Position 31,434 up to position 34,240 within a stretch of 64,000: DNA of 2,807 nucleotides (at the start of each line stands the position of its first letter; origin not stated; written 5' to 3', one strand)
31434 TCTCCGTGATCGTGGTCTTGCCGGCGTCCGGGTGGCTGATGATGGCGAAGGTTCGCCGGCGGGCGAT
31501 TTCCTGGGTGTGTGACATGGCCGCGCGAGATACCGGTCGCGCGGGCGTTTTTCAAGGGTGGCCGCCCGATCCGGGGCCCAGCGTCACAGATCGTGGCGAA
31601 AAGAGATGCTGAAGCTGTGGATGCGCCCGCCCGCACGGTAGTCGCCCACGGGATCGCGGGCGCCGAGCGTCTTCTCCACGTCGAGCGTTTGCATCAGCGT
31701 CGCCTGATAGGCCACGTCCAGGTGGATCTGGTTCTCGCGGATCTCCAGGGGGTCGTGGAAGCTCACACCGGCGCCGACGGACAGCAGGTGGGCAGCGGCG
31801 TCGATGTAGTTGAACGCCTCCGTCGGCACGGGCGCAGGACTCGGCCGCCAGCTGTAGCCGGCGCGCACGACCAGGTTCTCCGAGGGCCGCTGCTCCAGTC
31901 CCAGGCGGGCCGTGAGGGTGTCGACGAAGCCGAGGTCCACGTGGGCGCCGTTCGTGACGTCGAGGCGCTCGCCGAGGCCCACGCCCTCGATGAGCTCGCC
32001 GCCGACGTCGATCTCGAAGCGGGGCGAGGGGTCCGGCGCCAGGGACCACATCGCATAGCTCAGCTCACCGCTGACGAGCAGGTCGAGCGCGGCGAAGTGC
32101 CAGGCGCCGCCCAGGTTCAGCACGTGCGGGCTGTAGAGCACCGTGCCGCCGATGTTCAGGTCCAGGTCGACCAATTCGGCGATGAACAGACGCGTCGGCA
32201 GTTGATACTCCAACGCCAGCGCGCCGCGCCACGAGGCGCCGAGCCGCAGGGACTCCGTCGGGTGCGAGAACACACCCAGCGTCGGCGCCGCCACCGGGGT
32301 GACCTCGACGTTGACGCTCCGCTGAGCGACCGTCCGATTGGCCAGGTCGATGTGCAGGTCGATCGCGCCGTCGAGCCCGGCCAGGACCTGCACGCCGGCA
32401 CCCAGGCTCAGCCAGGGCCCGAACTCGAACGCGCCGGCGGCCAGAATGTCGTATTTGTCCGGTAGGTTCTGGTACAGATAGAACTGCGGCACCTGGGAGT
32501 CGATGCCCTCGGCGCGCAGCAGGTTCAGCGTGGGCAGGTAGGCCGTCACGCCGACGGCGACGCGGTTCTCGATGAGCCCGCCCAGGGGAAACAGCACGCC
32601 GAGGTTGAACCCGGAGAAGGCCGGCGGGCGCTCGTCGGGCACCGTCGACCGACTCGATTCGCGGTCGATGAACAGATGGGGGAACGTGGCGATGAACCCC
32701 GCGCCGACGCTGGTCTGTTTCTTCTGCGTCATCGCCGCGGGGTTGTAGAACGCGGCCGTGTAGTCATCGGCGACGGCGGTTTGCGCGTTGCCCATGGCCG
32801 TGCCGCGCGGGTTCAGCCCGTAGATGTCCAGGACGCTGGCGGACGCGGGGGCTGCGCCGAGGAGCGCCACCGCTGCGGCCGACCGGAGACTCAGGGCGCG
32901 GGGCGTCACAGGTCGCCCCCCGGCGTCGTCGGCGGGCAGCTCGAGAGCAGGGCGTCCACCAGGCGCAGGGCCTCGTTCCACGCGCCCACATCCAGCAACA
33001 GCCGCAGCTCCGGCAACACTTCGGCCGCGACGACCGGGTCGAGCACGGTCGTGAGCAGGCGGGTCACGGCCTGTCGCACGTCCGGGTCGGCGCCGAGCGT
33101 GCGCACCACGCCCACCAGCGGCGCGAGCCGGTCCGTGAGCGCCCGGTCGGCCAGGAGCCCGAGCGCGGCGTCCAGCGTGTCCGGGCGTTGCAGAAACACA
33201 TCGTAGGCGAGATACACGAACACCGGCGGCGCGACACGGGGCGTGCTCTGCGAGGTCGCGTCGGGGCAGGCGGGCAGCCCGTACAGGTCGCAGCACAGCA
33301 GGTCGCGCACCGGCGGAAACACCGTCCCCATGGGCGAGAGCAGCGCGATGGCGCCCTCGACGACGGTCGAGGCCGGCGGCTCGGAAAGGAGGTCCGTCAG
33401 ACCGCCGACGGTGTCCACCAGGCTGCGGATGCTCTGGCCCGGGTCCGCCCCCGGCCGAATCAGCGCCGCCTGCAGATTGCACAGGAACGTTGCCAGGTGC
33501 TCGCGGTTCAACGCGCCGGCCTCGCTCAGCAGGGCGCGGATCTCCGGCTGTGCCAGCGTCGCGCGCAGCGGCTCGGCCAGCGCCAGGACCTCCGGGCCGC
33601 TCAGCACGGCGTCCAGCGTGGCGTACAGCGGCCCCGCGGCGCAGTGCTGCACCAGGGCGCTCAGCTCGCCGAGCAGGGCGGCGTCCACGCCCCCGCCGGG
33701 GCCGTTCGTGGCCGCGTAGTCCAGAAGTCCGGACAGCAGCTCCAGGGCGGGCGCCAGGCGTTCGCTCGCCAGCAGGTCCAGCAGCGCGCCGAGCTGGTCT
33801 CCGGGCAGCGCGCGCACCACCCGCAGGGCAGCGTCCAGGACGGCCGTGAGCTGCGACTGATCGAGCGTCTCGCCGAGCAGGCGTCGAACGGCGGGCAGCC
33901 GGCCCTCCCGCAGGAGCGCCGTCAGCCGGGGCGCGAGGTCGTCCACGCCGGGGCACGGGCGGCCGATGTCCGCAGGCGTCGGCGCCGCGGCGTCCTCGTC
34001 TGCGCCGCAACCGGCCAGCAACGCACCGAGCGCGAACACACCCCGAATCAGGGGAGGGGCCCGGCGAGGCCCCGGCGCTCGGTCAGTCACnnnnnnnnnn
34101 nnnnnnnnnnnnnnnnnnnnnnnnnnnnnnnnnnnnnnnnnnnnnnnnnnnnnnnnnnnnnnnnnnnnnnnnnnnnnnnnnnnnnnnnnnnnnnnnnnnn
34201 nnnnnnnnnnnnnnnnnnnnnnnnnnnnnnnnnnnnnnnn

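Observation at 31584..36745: Porin-cytochrome-like operon: beta-barrel, 13-heme periplasmic cytochrome, heme-less lipoprotein, FadL-like barrel, all overlapping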

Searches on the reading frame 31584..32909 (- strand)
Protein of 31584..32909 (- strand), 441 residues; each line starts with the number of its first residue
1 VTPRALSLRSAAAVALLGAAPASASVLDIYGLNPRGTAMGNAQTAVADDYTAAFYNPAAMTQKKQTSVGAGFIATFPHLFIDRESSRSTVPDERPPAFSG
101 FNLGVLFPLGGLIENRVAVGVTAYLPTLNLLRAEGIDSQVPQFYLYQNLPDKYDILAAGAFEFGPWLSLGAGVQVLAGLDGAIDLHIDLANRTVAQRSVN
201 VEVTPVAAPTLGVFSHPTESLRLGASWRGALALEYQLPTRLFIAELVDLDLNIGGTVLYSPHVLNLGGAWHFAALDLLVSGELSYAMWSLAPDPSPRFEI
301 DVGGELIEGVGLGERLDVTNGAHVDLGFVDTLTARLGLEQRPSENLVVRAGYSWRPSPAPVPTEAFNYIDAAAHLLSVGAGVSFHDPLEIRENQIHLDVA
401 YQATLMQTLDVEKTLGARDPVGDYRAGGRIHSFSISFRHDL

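Call 4: search_protein_families(library=pfam, proteins=[window:31584-32909:-], max_evalue=1)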
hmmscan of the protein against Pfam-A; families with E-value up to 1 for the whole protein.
window:31584-32909:- (441 aa): 1 family
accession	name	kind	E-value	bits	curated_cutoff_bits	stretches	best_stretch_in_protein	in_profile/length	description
PF03349.22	Toluene_X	-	5.4e-12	45.3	29.7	1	19-422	7-400/421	Outer membrane protein transport protein (OMPP1/FadL/TodX)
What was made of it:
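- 31584..32909 (-): g4: FadL/TodX/OMPP1-family outer-membrane channel (441 aa). It is the most conserved protein of the four and is joined to g3 by GTGA. Pfam Toluene_X over the full length, above the gathering cut-off (call 4).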

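Call 5: search_protein_families(library=ncbifam, proteins=[window:31584-32909:-], max_evalue=1)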
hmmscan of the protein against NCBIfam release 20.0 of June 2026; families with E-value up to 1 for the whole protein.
window:31584-32909:- (441 aa): 7 families
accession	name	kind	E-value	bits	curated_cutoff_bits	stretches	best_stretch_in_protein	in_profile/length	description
NF033709.1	PorV_fam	subfamily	2.5e-09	37.2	90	2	32-76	11-56/326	PorV/PorQ family protein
NF041571.1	alkn_up_AupA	equivalog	2.5e-09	36.2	840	2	325-436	329-439/444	alkane uptake protein AupA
NF052325.1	PorVQ2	equivalog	1.2e-06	27.8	325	1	27-66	30-68/354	putative type IX sorting system protein PorV2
NF007988.0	PRK10716.1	equivalog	0.0026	16.5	585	1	11-86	13-88/435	long-chain fatty acid transporter FadL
NF033711.1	T9SS_PorQ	equivalog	0.0028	16.7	220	1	33-69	34-71/335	type IX secretion system protein PorQ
NF050080.1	pilus_FilD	exception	0.02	13.1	970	0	28-68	23-63/549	putative pilus system OmpP1/FadL family transporter FilD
NF053685.1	BamG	equivalog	0.084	11.9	250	1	36-75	25-64/397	BamG family beta-barrel-assembly machinery protein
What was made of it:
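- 31584..32909 (-): N-terminal PorV/FadL-type hatch signature (call 5).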

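Call 52: search_solved_structures(query=window:31584-32909:-, max_evalue=1)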
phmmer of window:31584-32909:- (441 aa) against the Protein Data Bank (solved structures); distinct sequences matched with E-value up to 1: 1.
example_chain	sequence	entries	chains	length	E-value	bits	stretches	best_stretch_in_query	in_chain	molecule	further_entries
3pgr_A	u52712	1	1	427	0.45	12.4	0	327-387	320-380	Long-chain fatty acid transport protein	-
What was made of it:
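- Closest known: FadL/TodX/AupA hydrophobic-substrate channels. Different: Only weak similarity to any solved FadL (E 0.45, call 52).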

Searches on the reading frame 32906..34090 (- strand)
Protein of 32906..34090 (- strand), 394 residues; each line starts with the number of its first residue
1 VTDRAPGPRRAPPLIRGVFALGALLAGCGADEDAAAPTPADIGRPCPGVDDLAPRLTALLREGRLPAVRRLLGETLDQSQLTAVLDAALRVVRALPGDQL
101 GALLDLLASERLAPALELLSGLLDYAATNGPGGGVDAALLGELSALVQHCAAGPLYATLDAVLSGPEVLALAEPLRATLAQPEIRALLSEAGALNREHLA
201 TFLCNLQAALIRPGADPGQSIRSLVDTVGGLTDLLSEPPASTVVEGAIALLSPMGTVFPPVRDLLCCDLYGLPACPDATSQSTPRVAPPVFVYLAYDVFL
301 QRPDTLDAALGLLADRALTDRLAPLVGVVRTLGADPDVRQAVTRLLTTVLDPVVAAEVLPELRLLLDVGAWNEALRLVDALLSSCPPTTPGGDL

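Call 4: search_protein_families(library=pfam, proteins=[window:32906-34090:-], max_evalue=1)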
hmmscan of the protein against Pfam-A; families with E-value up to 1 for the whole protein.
window:32906-34090:- (394 aa): 0 families

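Call 5: search_protein_families(library=ncbifam, proteins=[window:32906-34090:-], max_evalue=1)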
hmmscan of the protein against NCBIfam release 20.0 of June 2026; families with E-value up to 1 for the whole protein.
window:32906-34090:- (394 aa): 0 families

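Call 15: find_homologous_proteins(query=window:32906-34090:-)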
Query window:32906-34090:- (394 aa): 8 proteins with E <= 0.001 among 8000 candidates.
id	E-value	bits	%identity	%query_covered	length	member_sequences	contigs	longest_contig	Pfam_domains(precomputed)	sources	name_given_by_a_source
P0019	7.2e-211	718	92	96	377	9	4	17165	-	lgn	-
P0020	8.4e-195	666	86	94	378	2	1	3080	-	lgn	-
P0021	5.6e-143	495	67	92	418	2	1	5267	-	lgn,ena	-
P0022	9.8e-137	474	65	93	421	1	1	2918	-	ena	-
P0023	7.1e-119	416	60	91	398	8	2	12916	-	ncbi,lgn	-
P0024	2.4e-115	404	59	91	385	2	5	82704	-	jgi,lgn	jgi:hypothetical protein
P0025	3.8e-109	384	56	93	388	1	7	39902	-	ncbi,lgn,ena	-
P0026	5.3e-102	360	60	78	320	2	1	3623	-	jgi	jgi:hypothetical protein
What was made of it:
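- Tried and rejected: The homologue search found 8 close relatives (call 15).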

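Call 30: predict_structure(alignment_id=A2)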
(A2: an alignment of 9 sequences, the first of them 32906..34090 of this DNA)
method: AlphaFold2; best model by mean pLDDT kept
length: 394 residues; sequences in the alignment: 9
mean_pLDDT: 52.2   pTM: 0.45
mean pLDDT of the five models: 52.2, 50.8, 46.9, 38.0, 35.9
residues with pLDDT >= 90: 0; 70-90: 94; 50-70: 94; < 50: 206
segments of 3 or more residues with pLDDT < 50: 1-44, 152-271, 278-300, 312-314, 385-394
pLDDT, mean of each block of 10 residues (from residue 1): 31 27 26 33 57 81 83 76 73 65 70 61 67 68 61 40 35 32 37 36 36 35 36 35 35 40 43 50 41 39 50 53 60 70 77 78 79 77 50 33
secondary structure, 60 per line:
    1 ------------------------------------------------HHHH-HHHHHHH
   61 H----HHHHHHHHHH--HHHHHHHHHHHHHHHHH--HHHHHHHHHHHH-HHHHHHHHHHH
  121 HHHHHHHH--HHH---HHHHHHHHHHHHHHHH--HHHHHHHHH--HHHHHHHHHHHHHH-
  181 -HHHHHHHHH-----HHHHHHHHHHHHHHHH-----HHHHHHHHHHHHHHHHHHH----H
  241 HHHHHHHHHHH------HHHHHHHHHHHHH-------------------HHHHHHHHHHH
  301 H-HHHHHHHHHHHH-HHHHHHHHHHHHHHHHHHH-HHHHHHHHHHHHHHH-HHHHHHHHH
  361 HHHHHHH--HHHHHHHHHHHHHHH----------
elements in order: H49-52 H54-61 H66-75 H78-94 H97-108 H110-128 H137-152 H155-163 H166-179 H182-190 H196-211 H217-235 H240-251 H258-270 H290-301 H303-314 H316-334 H336-350 H352-367 H370-384
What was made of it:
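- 32906..34090 (-): g3: clade-specific, all-helical outer-membrane lipoprotein (394 aa) with the lipobox Cys and six further invariant Cys. No heme motif. The AlphaFold2 model is all-helical but poor, pLDDT 52 (call 30).
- Tried and rejected: The AlphaFold2 model on 9 sequences was poor (pLDDT 52, call 30).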

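Call 54: search_solved_structures(query=A2, max_evalue=10)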
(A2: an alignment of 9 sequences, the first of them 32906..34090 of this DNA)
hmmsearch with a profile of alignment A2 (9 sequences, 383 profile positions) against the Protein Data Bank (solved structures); distinct sequences matched with E-value up to 10: 4.
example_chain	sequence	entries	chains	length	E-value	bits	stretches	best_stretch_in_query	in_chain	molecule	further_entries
6rp4_A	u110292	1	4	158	0.2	13.9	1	34-105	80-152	Adenosine monophosphate-protein hydrolase SidD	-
6rre_A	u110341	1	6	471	1.5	11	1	34-105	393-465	Adenosine monophosphate-protein hydrolase SidD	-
9di3_A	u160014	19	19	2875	2.4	10.3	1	140-189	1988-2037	Dynein heavy chain, cytoplasmic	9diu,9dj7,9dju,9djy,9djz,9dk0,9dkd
7mgm_A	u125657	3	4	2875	2.4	10.3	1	140-189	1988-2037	dynein AAA3-WalkerB mutant (E2488Q) | Dynein heavy chain, cytoplasmic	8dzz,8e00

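Call 63: find_related_loci(query=A4, collection=metagenome_contigs, flank=8000)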
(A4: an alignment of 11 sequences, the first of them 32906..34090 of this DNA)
Query A4 (394 aa) in metagenome_contigs; peptide patterns used: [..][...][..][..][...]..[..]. (x = any residue, [..] = any of these).
186 stretches matched a pattern; 4 encode a relative of the query (tblastn E <= 1e-3); 4 distinct loci.
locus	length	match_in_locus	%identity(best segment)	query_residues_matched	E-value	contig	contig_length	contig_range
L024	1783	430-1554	58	16-386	5e-125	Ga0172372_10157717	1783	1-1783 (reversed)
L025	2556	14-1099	56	25-386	4e-119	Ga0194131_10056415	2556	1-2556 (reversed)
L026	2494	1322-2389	56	31-386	9e-116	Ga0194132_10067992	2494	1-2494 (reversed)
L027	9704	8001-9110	36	6-366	1e-45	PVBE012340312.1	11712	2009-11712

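Call 68: fold_search(model_id=the predicted structure, library=pdb)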
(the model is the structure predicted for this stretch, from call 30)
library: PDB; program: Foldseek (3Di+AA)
matches with E <= 10: 35; with E <= 0.001: 0
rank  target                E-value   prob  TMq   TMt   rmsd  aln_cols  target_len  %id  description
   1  7p5j_A                9.2e-01  0.04  0.09  0.09  33.2       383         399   15  Cryo-EM structure of human TTYH1 in GDN (released 2021-08-11)
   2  2oex_B                1.7e+00  0.03  0.10  0.11  27.9       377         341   14  Structure of ALIX/AIP1 V Domain (released 2007-03-27)
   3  9y6s_6z               1.9e+00  0.02  0.07  0.02  44.9       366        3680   16  96-nm repeat of the Leishmania tarentolae doublet microtubule (released 2025-12-17)
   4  3o1i_A                2.3e+00  0.07  0.13  0.17  23.6       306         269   13  Crystal Structure of the TorS sensor domain - TorT complex in the absence of ligand (released 2011-12-21)
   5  8cq2_A                2.9e+00  0.05  0.10  0.03  49.0       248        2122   12  Photorhabdus luminescens TcdA1 prepore-to-pore intermediate, C16S, C20S, C870S, T1279C mutant (released 2024-03-13)
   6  7rtv_A                2.9e+00  0.02  0.11  0.11  28.8       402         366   12  Cryo-EM structure of monomeric TTYH2 (released 2021-09-22)
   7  2oex_A                3.0e+00  0.03  0.12  0.13  28.0       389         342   13  Structure of ALIX/AIP1 V Domain (released 2007-03-27)
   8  9gm9_A                3.2e+00  0.01  0.07  0.04  45.2       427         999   14  MukBEF in a DNA capture state (released 2025-03-26)
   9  2ch7_B                3.6e+00  0.02  0.10  0.12  55.7       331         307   13  Crystal structure of the cytoplasmic domain of a bacterial chemoreceptor from Thermotoga maritima (released 2006-04-18)
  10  8cpz_A                3.8e+00  0.04  0.10  0.03  48.3       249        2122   12  Photorhabdus luminescens TcdA1 prepore-to-pore intermediate, K1179W mutant (released 2024-03-13)
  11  8cq0_A                4.6e+00  0.03  0.10  0.03  48.7       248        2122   12  Photorhabdus luminescens TcdA1 prepore-to-pore intermediate, K567W K2008W mutant (released 2024-03-13)
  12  4ke2_A                4.8e+00  0.03  0.10  0.16  37.4       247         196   14  Crystal structure of the hyperactive Type I antifreeze from winter flounder (released 2014-02-26)
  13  6rw8_A                5.2e+00  0.02  0.10  0.02  47.4       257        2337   13  Cryo-EM structure of Xenorhabdus nematophila XptA1 (released 2019-10-23)
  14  6rw9_A                6.0e+00  0.03  0.11  0.03  46.5       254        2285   12  Cryo-EM structure of Morganella morganii TcdA4 (released 2019-10-23)
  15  9e5c_6a               6.0e+00  0.01  0.09  0.02  42.5       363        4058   13  Cryo-EM structure of 96 nm repeat of microtubule doublet from T. brucei flagellum (released 2025-03-12)
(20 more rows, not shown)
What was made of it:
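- Tried and rejected: Its PDB fold search gave nothing (best E 0.9, call 68), and the PDB profile search gave nothing (call 54).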
